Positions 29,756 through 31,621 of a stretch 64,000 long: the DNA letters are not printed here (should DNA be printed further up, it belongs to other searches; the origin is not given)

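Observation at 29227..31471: Soluble histidine kinase with a flavodiiron/ODP-like di-iron domain, attached to the heme d1 / nirS-norCB cluster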

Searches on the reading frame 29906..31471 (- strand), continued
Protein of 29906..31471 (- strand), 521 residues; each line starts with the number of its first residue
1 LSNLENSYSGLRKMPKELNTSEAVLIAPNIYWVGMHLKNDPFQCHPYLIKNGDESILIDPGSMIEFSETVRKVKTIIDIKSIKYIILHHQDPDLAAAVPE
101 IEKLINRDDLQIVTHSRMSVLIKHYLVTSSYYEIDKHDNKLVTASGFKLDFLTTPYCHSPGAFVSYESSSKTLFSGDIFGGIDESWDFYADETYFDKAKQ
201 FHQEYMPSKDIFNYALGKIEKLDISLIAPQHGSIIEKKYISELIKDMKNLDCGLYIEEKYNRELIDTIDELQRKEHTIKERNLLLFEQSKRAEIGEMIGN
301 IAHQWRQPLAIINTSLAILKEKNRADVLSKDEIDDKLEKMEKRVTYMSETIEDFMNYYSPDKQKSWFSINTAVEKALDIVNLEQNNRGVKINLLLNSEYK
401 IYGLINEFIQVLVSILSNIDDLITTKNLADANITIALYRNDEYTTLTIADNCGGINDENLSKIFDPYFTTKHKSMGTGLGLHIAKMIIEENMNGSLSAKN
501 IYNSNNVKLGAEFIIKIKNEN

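Call 67: fold_search(model_id=the predicted structure, library=pdb)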
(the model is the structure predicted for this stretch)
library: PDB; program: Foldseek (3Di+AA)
matches with E <= 10: 959; with E <= 0.001: 624
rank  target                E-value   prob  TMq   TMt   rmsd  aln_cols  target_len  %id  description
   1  6qrq_B                5.0e-13  1.00  0.33  0.61   8.7       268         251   25  Apo conformation of chemotaxis sensor ODP (released 2019-06-19)
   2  6qwo_A                5.6e-13  1.00  0.33  0.62   7.6       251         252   26  Zinc-reconstituted ODP from T. maritima (released 2019-06-19)
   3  8vc9_F                1.1e-12  1.00  0.29  0.38  29.1       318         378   17  Hybrid response regulator LvrB from Leptospira / phosphorylated REC form (released 2024-12-18)
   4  4gcz_A                1.4e-12  1.00  0.30  0.40  12.6       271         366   20  Structure of a blue-light photoreceptor (released 2013-06-19)
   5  6qwo_B                1.5e-12  1.00  0.33  0.61   8.5       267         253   25  Zinc-reconstituted ODP from T. maritima (released 2019-06-19)
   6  6rgz_A                1.7e-12  1.00  0.35  0.68   6.9       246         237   20  Revisiting pH-gated conformational switch. Complex HK853-RR468 pH 6.5 (released 2020-02-19)
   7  6qrq_C                1.7e-12  1.00  0.34  0.64   7.5       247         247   27  Apo conformation of chemotaxis sensor ODP (released 2019-06-19)
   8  6qrq_D                1.8e-12  1.00  0.34  0.64   8.5       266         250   26  Apo conformation of chemotaxis sensor ODP (released 2019-06-19)
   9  6qrq_A                1.9e-12  1.00  0.33  0.63   8.5       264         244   26  Apo conformation of chemotaxis sensor ODP (released 2019-06-19)
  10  8vc9_B                2.2e-12  1.00  0.28  0.38  29.5       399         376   13  Hybrid response regulator LvrB from Leptospira / phosphorylated REC form (released 2024-12-18)
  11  4u7o_A                2.6e-12  1.00  0.29  0.55   7.5       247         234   19  Active histidine kinase bound with ATP (released 2015-09-02)
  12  6rgy_B                4.3e-12  1.00  0.35  0.68   7.3       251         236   20  Revisiting pH-gated conformational switch. Complex HK853-RR468 pH 7.5 (released 2020-02-19)
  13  6rh0_A                4.8e-12  1.00  0.35  0.69   5.1       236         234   21  Revisiting pH-gated conformational switch. Complex HK853-RR468 pH 5.5 (released 2020-02-19)
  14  6rh8_A                5.4e-12  1.00  0.35  0.68   7.6       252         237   20  Revisiting pH-gated conformational switch. Complex HK853 mutant H260A -RR468 mutant D53A pH 5.3 (released 2020-02-19)
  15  6rh7_A                6.0e-12  1.00  0.35  0.67   5.1       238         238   20  Revisiting pH-gated conformational switch. Complex HK853 mutant H260A -RR468 mutant D53A pH 7.5 (released 2020-02-19)
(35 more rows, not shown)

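Call 71: find_homologous_proteins(query=L047:9995-11560:+, max_evalue=1e-30)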
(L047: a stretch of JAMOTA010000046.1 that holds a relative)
Query L047:9995-11560:+ (521 aa): 7896 proteins with E <= 1e-30 among 8000 candidates; the best 120 are listed.
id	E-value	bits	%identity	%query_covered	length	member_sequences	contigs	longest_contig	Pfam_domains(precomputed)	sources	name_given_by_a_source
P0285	0.0e+0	1134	96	100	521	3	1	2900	PF02518.32,PF00512.32,PF19583.6,PF00753.34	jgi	-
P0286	2.7e-279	945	82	97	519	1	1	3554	PF02518.32,PF00512.32,PF19583.6,PF00753.34,PF14501.13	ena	-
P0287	4.9e-277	938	80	97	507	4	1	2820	PF02518.32,PF00512.32,PF19583.6,PF00753.34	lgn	-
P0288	6.6e-276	934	80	97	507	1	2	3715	PF02518.32,PF00512.32,PF19583.6,PF00753.34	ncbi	-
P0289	2.0e-274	929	80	97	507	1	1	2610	PF02518.32,PF00512.32,PF19583.6,PF00753.34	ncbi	-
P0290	9.4e-274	927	81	97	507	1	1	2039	PF02518.32,PF00512.32,PF19583.6,PF00753.34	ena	-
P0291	1.5e-273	926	81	97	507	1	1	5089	PF02518.32,PF00512.32,PF19583.6,PF00753.34,PF14501.13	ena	-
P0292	2.7e-272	922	80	97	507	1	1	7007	PF02518.32,PF00512.32,PF19583.6,PF00753.34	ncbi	-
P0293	3.0e-272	922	81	97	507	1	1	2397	PF02518.32,PF00512.32,PF19583.6,PF00753.34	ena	-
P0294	3.7e-272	922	81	97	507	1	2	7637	PF02518.32,PF00512.32,PF19583.6,PF00753.34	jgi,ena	jgi:signal transduction histidine kinase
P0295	1.4e-271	920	78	97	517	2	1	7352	PF02518.32,PF00512.32,PF19583.6,PF00753.34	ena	-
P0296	1.6e-271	919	80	97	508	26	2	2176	PF02518.32,PF00512.32,PF19583.6,PF00753.34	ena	-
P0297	1.9e-271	919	79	97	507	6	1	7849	PF02518.32,PF00512.32,PF19583.6,PF00753.34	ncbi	-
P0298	6.7e-271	917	79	97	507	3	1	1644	PF02518.32,PF00512.32,PF19583.6,PF00753.34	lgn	-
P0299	1.2e-270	917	79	97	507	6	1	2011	PF02518.32,PF00512.32,PF19583.6,PF00753.34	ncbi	-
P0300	1.5e-270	916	80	97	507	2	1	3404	PF02518.32,PF00512.32,PF19583.6,PF00753.34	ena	-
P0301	1.6e-270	916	79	97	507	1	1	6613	PF02518.32,PF00512.32,PF19583.6,PF00753.34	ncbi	-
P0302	1.7e-270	916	81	97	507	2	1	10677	PF02518.32,PF00512.32,PF19583.6,PF00753.34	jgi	-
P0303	6.2e-269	911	80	97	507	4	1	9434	PF02518.32,PF00512.32,PF19583.6,PF00753.34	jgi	-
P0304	6.6e-269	911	79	97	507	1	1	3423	PF02518.32,PF00512.32,PF19583.6,PF00753.34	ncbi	-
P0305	1.1e-268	910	79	97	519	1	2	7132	PF02518.32,PF00512.32,PF19583.6,PF00753.34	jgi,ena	-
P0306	1.6e-268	910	79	97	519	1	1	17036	PF02518.32,PF00512.32,PF19583.6,PF00753.34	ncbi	-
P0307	5.5e-268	908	79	97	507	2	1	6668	PF02518.32,PF00512.32,PF19583.6,PF00753.34,PF14501.13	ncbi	-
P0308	6.5e-268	908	78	96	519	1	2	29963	PF02518.32,PF00512.32,PF19583.6,PF00753.34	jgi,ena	-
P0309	6.3e-266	901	77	97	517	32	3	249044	PF02518.32,PF00512.32,PF19583.6,PF00753.34,PF14501.13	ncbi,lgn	-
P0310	1.9e-265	899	78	98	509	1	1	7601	PF02518.32,PF00512.32,PF19583.6,PF00753.34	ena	-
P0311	2.1e-265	899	78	98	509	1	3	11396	PF02518.32,PF00512.32,PF19583.6,PF00753.34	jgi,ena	-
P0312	2.2e-265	899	78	98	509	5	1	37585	PF02518.32,PF00512.32,PF19583.6,PF00753.34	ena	-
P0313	2.8e-265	899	78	98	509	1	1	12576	PF02518.32,PF00512.32,PF19583.6,PF00753.34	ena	-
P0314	3.7e-265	899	78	97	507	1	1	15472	PF02518.32,PF00512.32,PF19583.6,PF00753.34,PF14501.13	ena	-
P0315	5.2e-265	898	77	97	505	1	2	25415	PF02518.32,PF00512.32,PF19583.6,PF00753.34,PF14501.13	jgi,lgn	-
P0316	3.0e-264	896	78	98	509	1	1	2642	PF02518.32,PF00512.32,PF19583.6,PF00753.34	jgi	jgi:C4-dicarboxylate-specific signal transduction histidine kinase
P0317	4.7e-264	895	78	98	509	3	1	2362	PF02518.32,PF00512.32,PF19583.6,PF00753.34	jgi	-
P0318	1.6e-262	890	77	97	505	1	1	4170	PF02518.32,PF00512.32,PF19583.6,PF00753.34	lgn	-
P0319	4.8e-262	888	77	98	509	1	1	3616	PF02518.32,PF00512.32,PF19583.6,PF00753.34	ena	-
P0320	2.6e-260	883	76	97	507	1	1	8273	PF02518.32,PF19583.6,PF00753.34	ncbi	-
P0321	9.6e-260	881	76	97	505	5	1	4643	PF02518.32,PF00512.32,PF19583.6,PF00753.34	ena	-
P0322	7.3e-258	874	76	96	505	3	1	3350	PF02518.32,PF00512.32,PF19583.6,PF00753.34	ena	-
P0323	2.4e-257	873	76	96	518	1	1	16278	PF02518.32,PF00512.32,PF19583.6,PF00753.34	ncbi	-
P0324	6.8e-256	868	75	97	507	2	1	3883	PF02518.32,PF00512.32,PF19583.6,PF00753.34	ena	-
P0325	3.9e-255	865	75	97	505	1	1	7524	PF02518.32,PF00512.32,PF19583.6,PF00753.34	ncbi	-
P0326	7.5e-255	865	74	97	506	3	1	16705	PF02518.32,PF19583.6,PF00753.34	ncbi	ncbi:MAG: ATP-binding protein [Sulfurimonas sp.]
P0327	3.1e-254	862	74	97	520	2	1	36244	PF02518.32,PF19583.6,PF00753.34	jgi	-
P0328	9.1e-253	858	74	97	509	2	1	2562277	PF02518.32,PF00512.32,PF19583.6,PF00753.34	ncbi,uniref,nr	ncbi:ATP-binding protein [Sulfurovum sp. NBC37-1]|uniref:ATP-binding protein n=1 Tax=Sulfurovum sp. 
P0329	1.0e-252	858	75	97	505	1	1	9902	PF02518.32,PF00512.32,PF19583.6,PF00753.34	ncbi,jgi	-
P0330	1.2e-252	857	73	97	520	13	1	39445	PF02518.32,PF00512.32,PF19583.6,PF00753.34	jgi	-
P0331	1.4e-252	857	74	97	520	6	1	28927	PF02518.32,PF19583.6,PF00753.34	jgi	-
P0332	9.3e-251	851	74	96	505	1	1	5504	PF02518.32,PF00512.32,PF19583.6,PF00753.34,PF14501.13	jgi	-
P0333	1.6e-250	850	73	96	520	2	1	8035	PF02518.32,PF00512.32,PF19583.6,PF00753.34,PF14501.13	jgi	-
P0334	4.3e-250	849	74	96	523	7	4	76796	PF02518.32,PF00512.32,PF19583.6,PF00753.34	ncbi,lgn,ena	-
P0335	4.8e-250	849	73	96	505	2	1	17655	PF02518.32,PF00512.32,PF19583.6,PF00753.34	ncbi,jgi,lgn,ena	-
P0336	1.1e-249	847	73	97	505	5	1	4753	PF02518.32,PF00512.32,PF19583.6,PF00753.34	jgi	jgi:signal transduction histidine kinase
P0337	4.6e-249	845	74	96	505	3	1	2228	PF02518.32,PF00512.32,PF19583.6,PF00753.34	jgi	-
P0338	1.1e-248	844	73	97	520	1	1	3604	PF02518.32,PF00512.32,PF19583.6,PF00753.34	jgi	jgi:signal transduction histidine kinase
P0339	1.0e-247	841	73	96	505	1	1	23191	PF02518.32,PF19583.6,PF00753.34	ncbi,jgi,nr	ncbi:MAG: histidine kinase [Epsilonproteobacteria bacterium (ex Lamellibrachia satsuma)]|nr:MAG: his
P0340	1.3e-247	841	73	96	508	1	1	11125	PF02518.32,PF00512.32,PF19583.6,PF00753.34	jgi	-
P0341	9.6e-247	838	72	97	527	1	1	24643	PF02518.32,PF00512.32,PF19583.6,PF00753.34,PF14501.13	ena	-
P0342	1.1e-246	838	73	97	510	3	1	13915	PF02518.32,PF00512.32,PF19583.6,PF00753.34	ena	-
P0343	2.6e-246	836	71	97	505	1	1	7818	PF02518.32,PF19583.6,PF00753.34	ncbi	-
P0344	2.5e-245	833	72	97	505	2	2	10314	PF02518.32,PF19583.6,PF00753.34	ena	-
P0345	4.9e-245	832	71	97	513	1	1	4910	PF02518.32,PF00512.32,PF19583.6,PF00753.34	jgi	-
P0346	5.0e-244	829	71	96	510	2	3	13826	PF02518.32,PF19583.6,PF00753.34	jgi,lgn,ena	-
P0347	7.8e-244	828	70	98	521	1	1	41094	PF02518.32,PF00512.32,PF19583.6,PF00753.34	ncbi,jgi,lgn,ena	-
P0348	8.1e-244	828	73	96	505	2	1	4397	PF02518.32,PF00512.32,PF19583.6,PF00753.34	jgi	-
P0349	9.6e-244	828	71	97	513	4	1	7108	PF02518.32,PF00512.32,PF19583.6,PF00753.34,PF14501.13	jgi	-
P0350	1.1e-243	828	72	97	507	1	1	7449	PF02518.32,PF00512.32,PF19583.6,PF00753.34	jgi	-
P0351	2.0e-243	827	70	97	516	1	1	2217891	PF02518.32,PF00512.32,PF19583.6,PF00753.34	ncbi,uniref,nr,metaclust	ncbi:histidine kinase [Sulfurovum lithotrophicum]|uniref:histidine kinase n=1 Tax=Sulfurovum lithotr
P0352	2.3e-243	827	72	96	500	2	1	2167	PF02518.32,PF00512.32,PF19583.6,PF00753.34,PF14501.13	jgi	jgi:flavorubredoxin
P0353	4.9e-243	826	71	96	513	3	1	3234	PF02518.32,PF00512.32,PF19583.6,PF00753.34,PF14501.13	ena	-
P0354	5.4e-243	825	72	96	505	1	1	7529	PF02518.32,PF00512.32,PF19583.6,PF00753.34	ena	-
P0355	7.6e-243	825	71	96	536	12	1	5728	PF02518.32,PF19583.6,PF00753.34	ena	-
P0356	8.3e-243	825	71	96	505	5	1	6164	PF02518.32,PF00512.32,PF19583.6,PF00753.34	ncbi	-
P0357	1.9e-242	824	71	97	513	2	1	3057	PF02518.32,PF00512.32,PF19583.6,PF00753.34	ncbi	-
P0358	2.4e-242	823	71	97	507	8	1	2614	PF02518.32,PF19583.6,PF00753.34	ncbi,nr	ncbi:MAG TPA: histidine kinase [Sulfurovum sp.]|nr:histidine kinase [Sulfurovum sp.]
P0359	8.7e-242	821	71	97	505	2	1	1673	PF02518.32,PF00512.32,PF19583.6,PF00753.34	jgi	jgi:signal transduction histidine kinase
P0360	1.5e-241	821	71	96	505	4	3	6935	PF02518.32,PF19583.6,PF00753.34,PF14501.13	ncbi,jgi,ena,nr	ncbi:MAG: histidine kinase [Epsilonproteobacteria bacterium 4484_20]|nr:MAG: histidine kinase [Epsil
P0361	2.5e-241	820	71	96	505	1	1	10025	PF02518.32,PF00512.32,PF19583.6,PF00753.34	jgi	-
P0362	5.2e-241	819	71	97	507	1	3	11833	PF02518.32,PF00512.32,PF19583.6,PF00753.34,PF14501.13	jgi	jgi:signal transduction histidine kinase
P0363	1.5e-240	817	71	97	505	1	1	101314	PF02518.32,PF19583.6,PF00753.34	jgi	-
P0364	2.2e-240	817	71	97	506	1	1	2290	PF02518.32,PF19583.6,PF00753.34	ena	-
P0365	2.5e-240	817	71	97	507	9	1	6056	PF02518.32,PF00512.32,PF19583.6,PF00753.34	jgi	jgi:signal transduction histidine kinase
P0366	6.7e-240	815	71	96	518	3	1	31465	PF02518.32,PF00512.32,PF19583.6,PF00753.34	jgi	-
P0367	1.1e-239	814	70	97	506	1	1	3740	PF02518.32,PF00512.32,PF19583.6,PF00753.34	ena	-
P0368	1.2e-239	814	70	97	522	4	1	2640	PF02518.32,PF19583.6,PF00753.34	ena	-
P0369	2.4e-238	810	70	96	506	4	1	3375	PF02518.32,PF00512.32,PF19583.6,PF00753.34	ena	-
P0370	2.3e-237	807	69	97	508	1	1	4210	PF02518.32,PF00512.32,PF19583.6,PF00753.34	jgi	jgi:signal transduction histidine kinase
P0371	2.6e-237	807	70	96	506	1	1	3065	PF02518.32,PF00512.32,PF19583.6,PF00753.34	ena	-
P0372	7.2e-237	805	70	96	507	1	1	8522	PF02518.32,PF00512.32,PF19583.6,PF00753.34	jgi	-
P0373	1.1e-236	805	70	96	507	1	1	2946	PF02518.32,PF00512.32,PF19583.6,PF00753.34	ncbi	-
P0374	1.1e-236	805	70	96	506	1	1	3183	PF02518.32,PF00512.32,PF19583.6,PF00753.34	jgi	-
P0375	1.9e-236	804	70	97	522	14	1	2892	PF02518.32,PF00512.32,PF19583.6,PF00753.34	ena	-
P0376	2.5e-236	803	71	95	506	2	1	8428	PF02518.32,PF00512.32,PF19583.6,PF00753.34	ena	-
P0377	5.1e-236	802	69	96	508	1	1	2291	PF02518.32,PF19583.6,PF00753.34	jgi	-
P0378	8.9e-236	802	76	51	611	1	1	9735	PF13426.14,PF02518.32,PF00512.32,PF00989.32,PF19583.6,PF00753.34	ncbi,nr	ncbi:MAG: ATP-binding protein [Thiovulaceae bacterium]|nr:ATP-binding protein [Sulfurimonadaceae bac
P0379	1.3e-235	801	69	96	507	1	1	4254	PF02518.32,PF00512.32,PF19583.6,PF00753.34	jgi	-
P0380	1.3e-235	801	69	97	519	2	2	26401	PF02518.32,PF19583.6,PF00753.34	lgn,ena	-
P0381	3.5e-235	800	70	96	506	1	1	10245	PF02518.32,PF00512.32,PF19583.6,PF00753.34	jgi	-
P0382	2.9e-234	797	69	96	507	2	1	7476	PF02518.32,PF00512.32,PF19583.6,PF00753.34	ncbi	-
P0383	4.1e-234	796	69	97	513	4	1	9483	PF02518.32,PF19583.6,PF00753.34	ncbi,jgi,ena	-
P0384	1.0e-233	795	77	51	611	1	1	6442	PF13426.14,PF02518.32,PF00512.32,PF19583.6,PF00753.34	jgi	jgi:PAS domain S-box-containing protein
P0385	2.3e-233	794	79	51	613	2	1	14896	PF13426.14,PF02518.32,PF00512.32,PF19583.6,PF00753.34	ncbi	ncbi:MAG: ATP-binding protein [Sulfurimonadaceae bacterium]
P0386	6.7e-233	792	78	51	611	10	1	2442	PF13426.14,PF13188.14,PF02518.32,PF00512.32,PF19583.6,PF00753.34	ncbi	-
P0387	4.6e-231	786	77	51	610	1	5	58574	PF13426.14,PF02518.32,PF00512.32,PF00989.32,PF19583.6,PF00753.34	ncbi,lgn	-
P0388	9.0e-231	785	69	97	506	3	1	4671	PF02518.32,PF00512.32,PF19583.6,PF00753.34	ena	-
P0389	3.3e-230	783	69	97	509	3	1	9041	PF02518.32,PF00512.32,PF19583.6,PF00753.34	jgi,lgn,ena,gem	-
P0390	3.9e-230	783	78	51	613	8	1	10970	PF13426.14,PF13188.14,PF02518.32,PF00512.32,PF00989.32,PF19583.6,PF00753.34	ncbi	-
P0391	1.3e-228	778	78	51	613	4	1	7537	PF13426.14,PF13188.14,PF02518.32,PF00512.32,PF00989.32,PF19583.6,PF00753.34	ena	-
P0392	4.1e-227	773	77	51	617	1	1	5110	PF13426.14,PF02518.32,PF00512.32,PF19583.6,PF00753.34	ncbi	-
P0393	2.1e-226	771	77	51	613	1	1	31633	PF13426.14,PF02518.32,PF00512.32,PF19583.6,PF00753.34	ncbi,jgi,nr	ncbi:MAG: ATP-binding protein [Helicobacteraceae bacterium]|jgi:PAS domain S-box-containing protein|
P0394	6.7e-226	769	75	51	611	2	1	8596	PF13426.14,PF02518.32,PF00512.32,PF19583.6,PF00753.34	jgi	-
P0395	8.8e-226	769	76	51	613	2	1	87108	PF13426.14,PF02518.32,PF19583.6,PF00753.34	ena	-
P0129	6.1e-225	766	77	51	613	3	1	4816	PF13426.14,PF13188.14,PF02518.32,PF00512.32,PF19583.6,PF00753.34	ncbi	-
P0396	1.1e-224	765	74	51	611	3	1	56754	PF13426.14,PF02518.32,PF00512.32,PF19583.6,PF00753.34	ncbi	-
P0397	3.3e-224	763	75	51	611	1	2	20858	PF13426.14,PF02518.32,PF00512.32,PF00989.32,PF19583.6,PF00753.34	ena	-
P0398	8.6e-224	762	75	51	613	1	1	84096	PF13426.14,PF02518.32,PF00989.32,PF19583.6,PF00753.34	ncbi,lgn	-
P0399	2.0e-223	761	76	51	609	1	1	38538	PF13426.14,PF02518.32,PF00512.32,PF19583.6,PF00753.34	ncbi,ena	-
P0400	2.2e-220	751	66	97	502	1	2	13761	PF02518.32,PF00512.32,PF19583.6,PF00753.34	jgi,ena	-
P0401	3.6e-220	750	49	96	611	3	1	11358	PF13426.14,PF02518.32,PF00512.32,PF19583.6,PF00753.34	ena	-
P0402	5.5e-220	750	76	51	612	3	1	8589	PF13426.14,PF13188.14,PF02518.32,PF00512.32,PF00989.32,PF19583.6,PF00753.34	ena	-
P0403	1.1e-219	749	74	51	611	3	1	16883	PF13426.14,PF13188.14,PF02518.32,PF00512.32,PF19583.6,PF00753.34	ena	-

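Call 72: find_encoding_contigs(protein=P0328, flank=10000, max_places=2)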
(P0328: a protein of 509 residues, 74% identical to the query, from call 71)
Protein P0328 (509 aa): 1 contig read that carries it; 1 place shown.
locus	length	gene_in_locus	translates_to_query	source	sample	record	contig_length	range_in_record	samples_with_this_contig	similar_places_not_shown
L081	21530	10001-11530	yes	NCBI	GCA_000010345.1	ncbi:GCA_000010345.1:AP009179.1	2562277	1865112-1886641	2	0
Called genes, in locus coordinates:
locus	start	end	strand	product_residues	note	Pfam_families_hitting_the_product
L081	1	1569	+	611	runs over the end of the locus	PF00005:ABC_tran, PF00931:NB-ARC (faint), PF02463:SMC_N (faint), PF03193:RsgA_GTPase (faint), PF13175:AAA_15 (faint), PF13555:AAA_29 (faint), PF12848:ABC_tran_Xtn, PF00005:ABC_tran, +3 more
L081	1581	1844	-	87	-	-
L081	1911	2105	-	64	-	PF14952:zf-tcix (weak)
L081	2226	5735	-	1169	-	PF02574:S-methyl_trans, PF00809:Pterin_bind, PF02607:B12-binding_2, PF02310:B12-binding, PF02965:Met_synt_B12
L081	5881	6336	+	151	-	PF00989:PAS, PF13426:PAS_9, PF08447:PAS_3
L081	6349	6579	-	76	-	-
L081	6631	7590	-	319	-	PF04613:LpxD, PF25084:LbH_EIF2B (weak), PF25087:GMPPB_C (faint), PF00132:Hexapep (weak), PF14602:Hexapep_2 (faint), PF00132:Hexapep, PF25084:LbH_EIF2B (weak)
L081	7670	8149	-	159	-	PF01842:ACT, PF22629:ACT_AHAS_ss, PF13710:ACT_5, PF10369:ALS_ss_C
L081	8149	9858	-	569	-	PF02776:TPP_enzyme_N, PF00205:TPP_enzyme_M, PF02775:TPP_enzyme_C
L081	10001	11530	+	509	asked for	PF00753:Lactamase_B, PF19583:ODP, PF00512:HisKA (weak), PF02518:HATPase_c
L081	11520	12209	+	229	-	PF00072:Response_reg, PF00486:Trans_reg_C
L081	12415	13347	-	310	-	PF02541:Ppx-GppA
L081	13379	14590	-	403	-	PF00291:PALP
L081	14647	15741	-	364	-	PF00581:Rhodanese (weak), PF26341:AAA_SelU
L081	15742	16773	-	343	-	PF00586:AIRS, PF02769:AIRS_C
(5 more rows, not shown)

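Call 73: find_encoding_contigs(protein=P0351, flank=10000, max_places=2)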
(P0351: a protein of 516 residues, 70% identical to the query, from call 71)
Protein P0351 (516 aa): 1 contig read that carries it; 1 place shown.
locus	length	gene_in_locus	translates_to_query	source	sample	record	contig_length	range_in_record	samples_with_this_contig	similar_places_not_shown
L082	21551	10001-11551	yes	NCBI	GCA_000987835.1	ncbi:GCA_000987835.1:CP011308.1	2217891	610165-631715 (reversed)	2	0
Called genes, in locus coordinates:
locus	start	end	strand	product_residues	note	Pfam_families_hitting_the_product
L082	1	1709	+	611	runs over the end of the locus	PF00005:ABC_tran, PF02463:SMC_N (faint), PF03193:RsgA_GTPase (faint), PF13175:AAA_15 (faint), PF13555:AAA_29 (faint), PF01926:MMR_HSR1 (faint), PF12848:ABC_tran_Xtn, PF00005:ABC_tran, +1 more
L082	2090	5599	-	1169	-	PF02574:S-methyl_trans, PF00809:Pterin_bind, PF02607:B12-binding_2, PF02310:B12-binding, PF02965:Met_synt_B12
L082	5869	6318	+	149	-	PF13426:PAS_9, PF00989:PAS, PF08447:PAS_3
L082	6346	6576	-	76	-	-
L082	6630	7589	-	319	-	PF04613:LpxD, PF25084:LbH_EIF2B (weak), PF25087:GMPPB_C (faint), PF00132:Hexapep (weak), PF14602:Hexapep_2 (faint), PF00132:Hexapep, PF25084:LbH_EIF2B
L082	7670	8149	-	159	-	PF01842:ACT, PF22629:ACT_AHAS_ss, PF13710:ACT_5, PF10369:ALS_ss_C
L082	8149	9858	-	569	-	PF02776:TPP_enzyme_N, PF00205:TPP_enzyme_M, PF02775:TPP_enzyme_C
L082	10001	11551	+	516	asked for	PF00753:Lactamase_B, PF19583:ODP, PF00512:HisKA (weak), PF02518:HATPase_c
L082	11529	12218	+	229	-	PF00072:Response_reg, PF00486:Trans_reg_C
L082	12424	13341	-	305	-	PF02541:Ppx-GppA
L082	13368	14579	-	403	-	PF00291:PALP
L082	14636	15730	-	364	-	PF00581:Rhodanese (weak), PF26341:AAA_SelU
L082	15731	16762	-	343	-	PF00586:AIRS, PF02769:AIRS_C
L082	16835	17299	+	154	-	-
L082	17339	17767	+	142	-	PF13380:CoA_binding_2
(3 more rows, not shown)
